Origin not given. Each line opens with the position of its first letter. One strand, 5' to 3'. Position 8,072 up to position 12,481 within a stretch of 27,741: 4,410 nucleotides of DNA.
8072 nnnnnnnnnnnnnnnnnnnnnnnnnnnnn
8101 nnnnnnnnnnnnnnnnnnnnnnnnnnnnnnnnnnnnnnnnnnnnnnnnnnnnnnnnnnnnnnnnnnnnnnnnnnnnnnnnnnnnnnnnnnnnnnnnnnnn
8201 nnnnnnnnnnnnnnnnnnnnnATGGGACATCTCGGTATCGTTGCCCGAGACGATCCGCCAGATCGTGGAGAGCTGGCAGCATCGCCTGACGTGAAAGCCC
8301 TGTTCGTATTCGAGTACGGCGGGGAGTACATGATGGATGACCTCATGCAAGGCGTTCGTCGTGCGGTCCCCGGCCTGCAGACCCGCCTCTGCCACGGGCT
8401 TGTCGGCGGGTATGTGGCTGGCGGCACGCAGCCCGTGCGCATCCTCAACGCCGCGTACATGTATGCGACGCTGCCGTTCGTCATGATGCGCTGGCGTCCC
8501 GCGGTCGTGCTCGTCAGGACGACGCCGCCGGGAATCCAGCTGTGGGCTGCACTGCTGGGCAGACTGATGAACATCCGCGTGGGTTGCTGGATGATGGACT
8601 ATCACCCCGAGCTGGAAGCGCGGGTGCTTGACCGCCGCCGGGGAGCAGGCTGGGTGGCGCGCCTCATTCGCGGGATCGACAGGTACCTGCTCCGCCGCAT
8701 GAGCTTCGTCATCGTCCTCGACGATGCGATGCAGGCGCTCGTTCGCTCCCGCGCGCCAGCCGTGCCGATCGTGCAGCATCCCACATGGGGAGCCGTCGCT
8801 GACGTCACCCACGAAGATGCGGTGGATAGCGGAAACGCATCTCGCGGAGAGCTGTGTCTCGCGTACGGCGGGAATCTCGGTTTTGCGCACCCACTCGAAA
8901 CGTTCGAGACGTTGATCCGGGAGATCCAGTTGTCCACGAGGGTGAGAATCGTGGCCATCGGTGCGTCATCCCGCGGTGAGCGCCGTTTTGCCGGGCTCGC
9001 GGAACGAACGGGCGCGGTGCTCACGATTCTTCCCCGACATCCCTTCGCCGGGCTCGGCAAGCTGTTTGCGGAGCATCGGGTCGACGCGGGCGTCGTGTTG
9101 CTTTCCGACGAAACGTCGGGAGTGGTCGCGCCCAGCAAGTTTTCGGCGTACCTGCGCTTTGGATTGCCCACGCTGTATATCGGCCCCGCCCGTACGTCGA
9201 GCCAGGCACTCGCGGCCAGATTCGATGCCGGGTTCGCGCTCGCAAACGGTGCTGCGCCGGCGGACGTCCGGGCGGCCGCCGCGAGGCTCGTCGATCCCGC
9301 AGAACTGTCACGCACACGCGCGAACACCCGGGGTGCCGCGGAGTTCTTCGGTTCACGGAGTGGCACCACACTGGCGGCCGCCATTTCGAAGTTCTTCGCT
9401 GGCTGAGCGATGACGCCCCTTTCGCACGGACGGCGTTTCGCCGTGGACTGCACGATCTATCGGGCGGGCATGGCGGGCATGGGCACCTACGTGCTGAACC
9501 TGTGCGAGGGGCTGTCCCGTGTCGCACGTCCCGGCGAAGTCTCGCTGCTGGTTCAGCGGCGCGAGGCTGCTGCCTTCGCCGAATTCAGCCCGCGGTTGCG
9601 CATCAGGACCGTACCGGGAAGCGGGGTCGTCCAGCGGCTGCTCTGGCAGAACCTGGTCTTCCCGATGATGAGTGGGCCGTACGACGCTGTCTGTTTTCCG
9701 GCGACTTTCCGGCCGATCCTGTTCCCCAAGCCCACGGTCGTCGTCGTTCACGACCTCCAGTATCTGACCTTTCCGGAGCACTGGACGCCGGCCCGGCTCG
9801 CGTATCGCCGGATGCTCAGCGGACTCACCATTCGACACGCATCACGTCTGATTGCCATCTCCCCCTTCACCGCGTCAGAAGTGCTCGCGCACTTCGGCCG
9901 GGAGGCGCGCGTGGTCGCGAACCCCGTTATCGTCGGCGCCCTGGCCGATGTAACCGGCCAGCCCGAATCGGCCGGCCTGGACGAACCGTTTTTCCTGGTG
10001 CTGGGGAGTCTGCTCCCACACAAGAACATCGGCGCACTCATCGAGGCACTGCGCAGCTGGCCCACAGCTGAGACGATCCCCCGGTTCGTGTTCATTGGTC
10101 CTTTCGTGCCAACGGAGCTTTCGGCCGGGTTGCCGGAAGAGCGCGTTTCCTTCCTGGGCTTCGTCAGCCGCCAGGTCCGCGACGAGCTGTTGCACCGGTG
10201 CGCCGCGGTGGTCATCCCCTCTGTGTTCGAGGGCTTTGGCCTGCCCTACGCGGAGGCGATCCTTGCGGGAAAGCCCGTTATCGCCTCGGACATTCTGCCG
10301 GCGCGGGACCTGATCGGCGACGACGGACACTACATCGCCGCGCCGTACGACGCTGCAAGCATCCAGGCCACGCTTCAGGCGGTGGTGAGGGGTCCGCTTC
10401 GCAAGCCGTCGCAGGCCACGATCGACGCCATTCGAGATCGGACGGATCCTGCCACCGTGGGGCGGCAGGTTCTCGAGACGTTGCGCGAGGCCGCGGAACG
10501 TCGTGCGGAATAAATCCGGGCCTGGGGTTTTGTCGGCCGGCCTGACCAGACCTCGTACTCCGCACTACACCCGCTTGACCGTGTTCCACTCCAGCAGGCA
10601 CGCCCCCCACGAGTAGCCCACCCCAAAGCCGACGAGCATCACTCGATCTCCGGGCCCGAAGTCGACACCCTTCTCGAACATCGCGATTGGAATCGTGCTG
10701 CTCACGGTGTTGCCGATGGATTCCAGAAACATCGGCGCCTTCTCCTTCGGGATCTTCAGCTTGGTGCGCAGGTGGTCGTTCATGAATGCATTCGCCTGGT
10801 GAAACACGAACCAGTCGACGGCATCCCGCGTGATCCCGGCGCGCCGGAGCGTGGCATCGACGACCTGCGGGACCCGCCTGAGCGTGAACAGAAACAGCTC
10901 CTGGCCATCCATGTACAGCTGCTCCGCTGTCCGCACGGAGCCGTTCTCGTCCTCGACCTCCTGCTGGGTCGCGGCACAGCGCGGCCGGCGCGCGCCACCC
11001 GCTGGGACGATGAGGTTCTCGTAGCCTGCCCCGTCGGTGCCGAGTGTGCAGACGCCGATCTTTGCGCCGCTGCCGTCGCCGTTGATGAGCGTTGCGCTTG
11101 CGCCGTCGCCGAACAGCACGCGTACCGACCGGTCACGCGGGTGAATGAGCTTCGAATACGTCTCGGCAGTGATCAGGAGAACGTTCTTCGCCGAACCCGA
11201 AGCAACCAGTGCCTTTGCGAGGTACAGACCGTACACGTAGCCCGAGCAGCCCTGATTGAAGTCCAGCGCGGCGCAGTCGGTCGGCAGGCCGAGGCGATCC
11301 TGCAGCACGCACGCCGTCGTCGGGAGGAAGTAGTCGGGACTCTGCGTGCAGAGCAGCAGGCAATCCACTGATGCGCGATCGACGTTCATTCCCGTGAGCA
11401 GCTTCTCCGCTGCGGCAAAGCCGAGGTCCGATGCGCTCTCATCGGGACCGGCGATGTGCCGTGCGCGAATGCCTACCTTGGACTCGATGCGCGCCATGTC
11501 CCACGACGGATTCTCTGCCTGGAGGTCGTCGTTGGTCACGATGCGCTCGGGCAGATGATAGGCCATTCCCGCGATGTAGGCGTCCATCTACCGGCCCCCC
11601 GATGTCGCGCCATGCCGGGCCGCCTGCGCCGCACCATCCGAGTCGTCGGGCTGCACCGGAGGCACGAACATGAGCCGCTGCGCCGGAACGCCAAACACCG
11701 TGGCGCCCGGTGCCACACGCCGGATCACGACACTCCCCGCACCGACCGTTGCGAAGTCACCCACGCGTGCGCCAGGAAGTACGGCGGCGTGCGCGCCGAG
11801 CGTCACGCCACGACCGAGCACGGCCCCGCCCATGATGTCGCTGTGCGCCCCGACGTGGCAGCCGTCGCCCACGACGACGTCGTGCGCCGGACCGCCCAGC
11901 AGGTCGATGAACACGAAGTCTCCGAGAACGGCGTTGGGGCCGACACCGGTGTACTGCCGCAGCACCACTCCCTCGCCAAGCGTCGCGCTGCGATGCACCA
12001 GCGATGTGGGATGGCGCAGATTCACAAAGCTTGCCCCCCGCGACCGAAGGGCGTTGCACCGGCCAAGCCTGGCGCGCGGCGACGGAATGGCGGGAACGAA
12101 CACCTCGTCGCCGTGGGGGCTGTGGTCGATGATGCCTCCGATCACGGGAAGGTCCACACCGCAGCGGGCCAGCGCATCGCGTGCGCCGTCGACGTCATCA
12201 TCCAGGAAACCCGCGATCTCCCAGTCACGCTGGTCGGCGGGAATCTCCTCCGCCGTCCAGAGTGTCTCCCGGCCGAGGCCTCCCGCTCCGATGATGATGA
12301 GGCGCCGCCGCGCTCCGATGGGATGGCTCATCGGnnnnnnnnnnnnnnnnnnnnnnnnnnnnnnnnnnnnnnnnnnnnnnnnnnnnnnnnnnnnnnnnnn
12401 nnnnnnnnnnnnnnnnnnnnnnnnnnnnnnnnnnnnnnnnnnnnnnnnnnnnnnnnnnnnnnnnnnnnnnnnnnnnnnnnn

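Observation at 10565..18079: Self-contained mini fatty-acid/polyketide line inside a polysaccharide locus, probably making a polyhydroxy-acyl amino sugar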

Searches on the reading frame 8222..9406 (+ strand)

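Call 6: search_protein_families(library=pfam, proteins=[window:8222-9406:+], max_evalue=0.001)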
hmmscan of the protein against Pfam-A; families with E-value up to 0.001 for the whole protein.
window:8222-9406:+ (394 aa): 1 family
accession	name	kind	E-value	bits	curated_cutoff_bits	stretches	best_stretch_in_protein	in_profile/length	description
PF13579.12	Glyco_trans_4_4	-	8.1e-06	26.7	29.7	1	81-188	64-157/158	Glycosyl transferase 4-like domain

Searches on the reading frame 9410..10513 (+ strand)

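Call 6: search_protein_families(library=pfam, proteins=[window:9410-10513:+], max_evalue=0.001)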
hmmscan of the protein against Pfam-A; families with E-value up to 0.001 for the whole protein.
window:9410-10513:+ (367 aa): 5 families
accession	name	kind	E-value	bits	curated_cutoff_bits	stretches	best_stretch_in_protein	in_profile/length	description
PF00534.26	Glycos_transf_1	-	1.1e-20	74.4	26.4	1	190-332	13-160/172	Glycosyl transferases group 1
PF13692.12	Glyco_trans_1_4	-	1.4e-18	67.9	27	1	193-324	2-138/142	Glycosyl transferases group 1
PF13439.12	Glyco_transf_4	-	7.3e-11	42.8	28.5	1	23-173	3-166/170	Glycosyltransferase Family 4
PF20706.3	GT4-conflict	-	3.5e-07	30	26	1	142-294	145-312/385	Family 4 Glycosyltransferase in conflict systems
PF13579.12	Glyco_trans_4_4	-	1.1e-06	29.6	29.7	1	23-172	2-156/158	Glycosyl transferase 4-like domain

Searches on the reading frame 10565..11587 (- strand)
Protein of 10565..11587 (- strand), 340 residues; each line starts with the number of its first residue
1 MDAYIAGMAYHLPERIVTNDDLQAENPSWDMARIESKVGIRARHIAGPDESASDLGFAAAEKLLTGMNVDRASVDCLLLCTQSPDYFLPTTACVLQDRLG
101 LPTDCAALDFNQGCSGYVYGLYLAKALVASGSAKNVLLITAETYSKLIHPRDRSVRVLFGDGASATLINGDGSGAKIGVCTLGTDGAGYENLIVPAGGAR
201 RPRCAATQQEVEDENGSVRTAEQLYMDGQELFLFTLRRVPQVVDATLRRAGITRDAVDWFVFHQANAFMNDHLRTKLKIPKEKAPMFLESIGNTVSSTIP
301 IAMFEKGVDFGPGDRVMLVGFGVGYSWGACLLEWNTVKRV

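Call 3: search_protein_families(library=pfam, proteins=[window:10565-11587:-], max_evalue=0.01)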
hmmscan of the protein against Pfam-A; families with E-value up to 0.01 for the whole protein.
window:10565-11587:- (340 aa): 4 families
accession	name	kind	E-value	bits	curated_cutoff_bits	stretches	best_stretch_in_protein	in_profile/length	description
PF08541.16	ACP_syn_III_C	-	1.6e-27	96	26.6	1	247-334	1-90/90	3-Oxoacyl-[acyl-carrier-protein (ACP)] synthase III C terminal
PF08545.16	ACP_syn_III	-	3.2e-24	85.1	24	1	108-186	1-80/80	3-Oxoacyl-[acyl-carrier-protein (ACP)] synthase III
PF00195.25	Chal_sti_synt_N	-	1.1e-07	31.9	27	1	50-171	97-224/225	Chalcone and stilbene synthases, N-terminal domain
PF00108.29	Thiolase_N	-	0.00025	20.9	26.4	1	49-155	20-126/260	Thiolase, N-terminal domain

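Call 4: search_protein_families(library=ncbifam, proteins=[window:10565-11587:-], max_evalue=0.001)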
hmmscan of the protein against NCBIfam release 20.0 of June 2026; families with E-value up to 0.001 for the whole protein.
window:10565-11587:- (340 aa): 14 families
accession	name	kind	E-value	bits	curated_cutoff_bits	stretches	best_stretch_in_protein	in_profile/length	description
NF006829.0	PRK09352.1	subfamily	2.1e-84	283.3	249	1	2-334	4-321/322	beta-ketoacyl-ACP synthase 3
TIGR00747.1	fabH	subfamily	3.6e-76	256.3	292.1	1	1-334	1-322/322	beta-ketoacyl-ACP synthase III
NF009519.0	PRK12880.1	equivalog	3.3e-68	230.6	436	1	3-336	8-340/353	beta-ketoacyl-ACP synthase III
NF004623.0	PRK05963.1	equivalog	3.9e-56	190.7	437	1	4-333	7-327/328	beta-ketoacyl-ACP synthase III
NF005308.0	PRK06840.1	equivalog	5.2e-43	147.4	315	1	2-337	4-338/339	3-oxoacyl-ACP synthase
NF005541.0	PRK07204.1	equivalog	2.9e-41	141.9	402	1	4-334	6-329/329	beta-ketoacyl-ACP synthase III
NF005703.0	PRK07515.1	equivalog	3.8e-32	111.6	304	1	53-333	97-371/373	beta-ketoacyl-ACP synthase III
NF006720.0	PRK09258.1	equivalog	4.7e-29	101.8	285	1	3-328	6-332/338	3-oxoacyl-ACP synthase III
NF003274.0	PRK04262.1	equivalog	1.2e-24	87.1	244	2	5-177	5-173/347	hydroxymethylglutaryl-CoA synthase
TIGR00748.1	HMG_CoA_syn_Arc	equivalog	3.1e-16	59.6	353.35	2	6-144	5-142/345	hydroxymethylglutaryl-CoA synthase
NF005293.2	PRK06816.1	subfamily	3.6e-12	46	450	1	3-151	1-159/378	StlD/DarB family beta-ketosynthase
NF053539.1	resorcinol_DarB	exception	1.3e-07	31.1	550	0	241-303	275-342/377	dialkylresorcinol biosynthesis protein DarB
TIGR01835.1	HMG-CoA-S_prok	equivalog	1.1e-06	27.7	360.35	1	8-169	6-161/382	hydroxymethylglutaryl-CoA synthase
NF042429.2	DHPHCoAsyn_DpgA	equivalog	3.8e-06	26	425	1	50-293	68-307/350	3,5-dihydroxyphenylacetyl-CoA synthase DpgA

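Call 81: search_solved_structures(query=window:10565-11587:-, max_evalue=1e-30, show_alignments=1)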
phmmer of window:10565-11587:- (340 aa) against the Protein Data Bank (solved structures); distinct sequences matched with E-value up to 1e-30: 32.
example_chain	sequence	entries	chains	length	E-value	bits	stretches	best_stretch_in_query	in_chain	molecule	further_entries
3gwa_A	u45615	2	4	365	1.1e-107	363.3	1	3-333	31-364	3-oxoacyl-(Acyl-carrier-protein) synthase III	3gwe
4efi_A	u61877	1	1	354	1.7e-67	231.2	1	3-332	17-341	3-oxoacyl-(Acyl-carrier protein) synthase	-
1ub7_A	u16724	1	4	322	2.9e-52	181.1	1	7-335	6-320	3-oxoacyl-[acyl-carrier protein] synthase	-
4ryb_A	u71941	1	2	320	6.8e-52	179.9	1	3-334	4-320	3-oxoacyl-[acyl-carrier-protein] synthase 3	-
8vd9_A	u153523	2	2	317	8.8e-51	176.3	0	3-193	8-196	Beta-ketoacyl-[acyl-carrier-protein] synthase III 1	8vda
4dfe_A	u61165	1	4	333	8.5e-50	173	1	5-333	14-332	3-oxoacyl-[acyl-carrier-protein] synthase 3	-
1zow_A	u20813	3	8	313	2.5e-46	161.7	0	3-193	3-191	3-oxoacyl-[acyl-carrier-protein] synthase III | 3-oxoacyl-[acyl-carrier-protein] synthase 3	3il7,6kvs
5bqs_A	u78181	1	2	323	9.2e-44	153.2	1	4-332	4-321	3-oxoacyl-[acyl-carrier-protein] synthase 3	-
4nhd_A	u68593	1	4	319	1e-43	153.1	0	4-173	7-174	3-oxoacyl-[acyl-carrier-protein] synthase 3 protein 1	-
2ebd_A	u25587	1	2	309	1.9e-43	152.2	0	4-174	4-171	3-oxoacyl-[acyl-carrier-protein] synthase 3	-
4ylt_A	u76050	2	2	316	2.4e-43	151.8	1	5-332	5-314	3-oxoacyl-[acyl-carrier-protein] synthase 3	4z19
1hn9_A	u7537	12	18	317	2.5e-43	151.8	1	5-332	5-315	BETA-KETOACYL-ACYL CARRIER PROTEIN SYNTHASE III | 3-oxoacyl-[acyl-carrier-protein] synthase III | 3-oxoacyl-[acyl-carrier-protein] synthase 3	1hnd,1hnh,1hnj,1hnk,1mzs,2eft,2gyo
6x7r_A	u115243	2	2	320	2.6e-43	151.7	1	5-332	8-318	3-oxoacyl-[acyl-carrier-protein] synthase 3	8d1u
2x3e_A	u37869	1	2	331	2.9e-43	151.6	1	3-336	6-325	3-OXOACYL-[ACYL-CARRIER-PROTEIN] SYNTHASE 3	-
9ka2_A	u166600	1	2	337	3.1e-43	151.5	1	5-332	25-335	Beta-ketoacyl-[acyl-carrier-protein] synthase III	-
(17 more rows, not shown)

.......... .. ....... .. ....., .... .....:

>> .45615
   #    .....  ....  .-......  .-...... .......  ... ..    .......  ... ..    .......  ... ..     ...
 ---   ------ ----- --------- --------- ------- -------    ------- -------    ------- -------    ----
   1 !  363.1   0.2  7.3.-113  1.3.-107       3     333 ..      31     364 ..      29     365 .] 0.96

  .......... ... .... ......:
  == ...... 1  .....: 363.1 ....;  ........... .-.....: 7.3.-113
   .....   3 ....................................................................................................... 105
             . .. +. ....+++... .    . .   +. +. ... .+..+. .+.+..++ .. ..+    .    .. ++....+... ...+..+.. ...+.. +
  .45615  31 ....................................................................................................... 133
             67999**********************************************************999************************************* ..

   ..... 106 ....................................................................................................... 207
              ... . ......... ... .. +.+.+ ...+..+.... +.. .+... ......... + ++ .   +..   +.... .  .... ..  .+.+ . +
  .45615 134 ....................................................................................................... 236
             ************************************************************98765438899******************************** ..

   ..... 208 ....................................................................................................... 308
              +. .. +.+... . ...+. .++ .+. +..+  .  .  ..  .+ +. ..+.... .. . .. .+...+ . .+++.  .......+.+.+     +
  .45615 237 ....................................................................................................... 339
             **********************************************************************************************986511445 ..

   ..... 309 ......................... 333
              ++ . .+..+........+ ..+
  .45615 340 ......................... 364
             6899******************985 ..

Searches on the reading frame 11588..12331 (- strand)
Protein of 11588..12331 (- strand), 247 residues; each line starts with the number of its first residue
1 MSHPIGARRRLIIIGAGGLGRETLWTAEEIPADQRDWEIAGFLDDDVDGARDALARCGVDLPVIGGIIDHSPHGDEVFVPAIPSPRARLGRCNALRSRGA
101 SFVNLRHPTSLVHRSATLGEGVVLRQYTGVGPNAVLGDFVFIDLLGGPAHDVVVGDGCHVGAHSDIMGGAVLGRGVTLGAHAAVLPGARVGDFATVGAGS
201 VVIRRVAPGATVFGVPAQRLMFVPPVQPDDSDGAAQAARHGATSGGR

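Call 3: search_protein_families(library=pfam, proteins=[window:11588-12331:-], max_evalue=0.01)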
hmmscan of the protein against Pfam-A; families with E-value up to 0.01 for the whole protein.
window:11588-12331:- (247 aa): 4 families
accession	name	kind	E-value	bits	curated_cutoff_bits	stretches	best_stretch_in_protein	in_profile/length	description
PF00132.30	Hexapep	-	2.3e-13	49.6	27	1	169-203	1-35/36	Bacterial transferase hexapeptide (six repeats)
PF17836.7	PglD_N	-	2.2e-07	31.8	23.4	1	10-89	1-72/78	PglD N-terminal domain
PF14602.12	Hexapep_2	-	0.00022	21.3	27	1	172-202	4-32/34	Hexapeptide repeat of succinyl-transferase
PF25084.1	LbH_EIF2B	-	0.0012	19.3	54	0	151-202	21-70/105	EIF2B subunit epsilon LbH domain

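Call 4: search_protein_families(library=ncbifam, proteins=[window:11588-12331:-], max_evalue=0.001)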
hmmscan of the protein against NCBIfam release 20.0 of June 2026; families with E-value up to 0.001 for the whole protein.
window:11588-12331:- (247 aa): 32 families (the best 25 are shown)
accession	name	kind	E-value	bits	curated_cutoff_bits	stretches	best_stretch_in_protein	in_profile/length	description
TIGR03570.1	NeuD_NnaD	subfamily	6.1e-44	150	160.8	1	10-218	1-202/202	NeuD/PglB/VioB family sugar acetyltransferase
NF002060.0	PRK00892.1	subfamily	4.1e-13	49.1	207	1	149-219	243-314/345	UDP-3-O-(3-hydroxymyristoyl)glucosamine N-acyltransferase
TIGR01853.1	lipid_A_lpxD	equivalog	1.4e-10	40.7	242.5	1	142-219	227-304/325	UDP-3-O-(3-hydroxymyristoyl)glucosamine N-acyltransferase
NF003657.0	PRK05289.1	equivalog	1.3e-09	37.5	226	1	149-218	122-191/264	acyl-ACP--UDP-N-acetylglucosamine O-acyltransferase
TIGR01852.1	lipid_A_lpxA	equivalog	1.5e-08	34.2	231.05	1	149-217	117-185/254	acyl-ACP--UDP-N-acetylglucosamine O-acyltransferase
NF008349.0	PRK11132.1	equivalog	1.7e-08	33.9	397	1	112-219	144-243/273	serine O-acetyltransferase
TIGR01172.1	cysE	equivalog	2.2e-08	34.3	210.65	1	130-218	64-162/162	serine O-acetyltransferase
NF058585.1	HptprglPActTf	PfamEq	4.8e-08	32.8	300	1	167-220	104-157/172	heptaprenylglyceryl phosphate O-acetyltransferase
TIGR03532.1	DapD_Ac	equivalog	1.2e-07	31.6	231.75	1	108-220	91-211/231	2,3,4,5-tetrahydropyridine-2,6-dicarboxylate N-acetyltransferase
NF000020.1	stregram_VatE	exception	1.9e-07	30.9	450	1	166-220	112-166/214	streptogramin A O-acetyltransferase Vat(E)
NF033468.1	stregram_VatI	exception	2e-07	31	415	1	165-219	108-162/208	streptogramin A O-acetyltransferase Vat(I)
TIGR02287.1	PaaY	equivalog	5.6e-07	29.5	319.6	1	106-218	11-137/192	phenylacetic acid degradation protein PaaY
NF000311.1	Vat_ABCDEFH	equivalog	1.4e-06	28.1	300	1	166-219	107-160/201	Vat family streptogramin A O-acetyltransferase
NF041874.1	EPS_EpsC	equivalog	1.6e-06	27.9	150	1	130-219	64-163/168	serine O-acetyltransferase EpsC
NF000490.1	chloram_CatB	equivalog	2.1e-06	27.2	350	1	167-220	108-161/210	type B chloramphenicol O-acetyltransferase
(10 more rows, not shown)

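Call 18: search_solved_structures(query=window:11588-12331:-, max_evalue=0.00001)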
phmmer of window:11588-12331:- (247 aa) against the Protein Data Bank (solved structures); distinct sequences matched with E-value up to 0.00001: 35.
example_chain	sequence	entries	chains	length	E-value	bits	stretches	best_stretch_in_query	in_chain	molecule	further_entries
7txp_A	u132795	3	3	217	3.4e-20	75.9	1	9-222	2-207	VioB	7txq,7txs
4ea7_A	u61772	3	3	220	5.1e-16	62.2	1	77-218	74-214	Perosamine N-acetyltransferase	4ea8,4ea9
4eaa_A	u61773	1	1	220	3e-15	59.6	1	77-218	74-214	Perosamine N-acetyltransferase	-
4eab_A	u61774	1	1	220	1.1e-14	57.8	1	77-218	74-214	Perosamine N-acetyltransferase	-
4m98_A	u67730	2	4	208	2.9e-11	46.6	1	7-219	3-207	Pilin glycosylation protein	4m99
2npo_A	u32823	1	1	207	6.9e-11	45.4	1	92-220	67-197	Acetyltransferase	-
2vhe_A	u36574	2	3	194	9.2e-11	44.9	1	92-220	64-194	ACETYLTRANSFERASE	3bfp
3bss_A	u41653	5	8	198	9.7e-11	44.9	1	92-220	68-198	Acetyltransferase | UDP-N-acetylbacillosamine N-acetyltransferase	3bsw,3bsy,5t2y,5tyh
6wye_A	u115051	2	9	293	1.3e-09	41.2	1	112-220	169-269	Serine acetyltransferase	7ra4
3mqg_A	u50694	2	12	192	3.2e-09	39.9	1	170-221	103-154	Lipopolysaccharides biosynthesis acetyltransferase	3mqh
5jxx_A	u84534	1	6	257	4.9e-09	39.3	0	148-218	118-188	Acyl-[acyl-carrier-protein]--UDP-N-acetylglucosamine O-acyltransferase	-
4m9c_A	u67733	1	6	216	9.4e-09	38.4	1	13-219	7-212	Bacterial transferase hexapeptide (Three repeats) family protein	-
4mzu_A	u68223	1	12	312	2.9e-08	36.8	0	171-219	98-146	WxcM-like protein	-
3fs8_A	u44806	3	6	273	3.7e-08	36.4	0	118-224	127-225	QdtC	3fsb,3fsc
7s43_A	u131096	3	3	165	4.4e-08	36.2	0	170-213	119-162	N-acetyltransferase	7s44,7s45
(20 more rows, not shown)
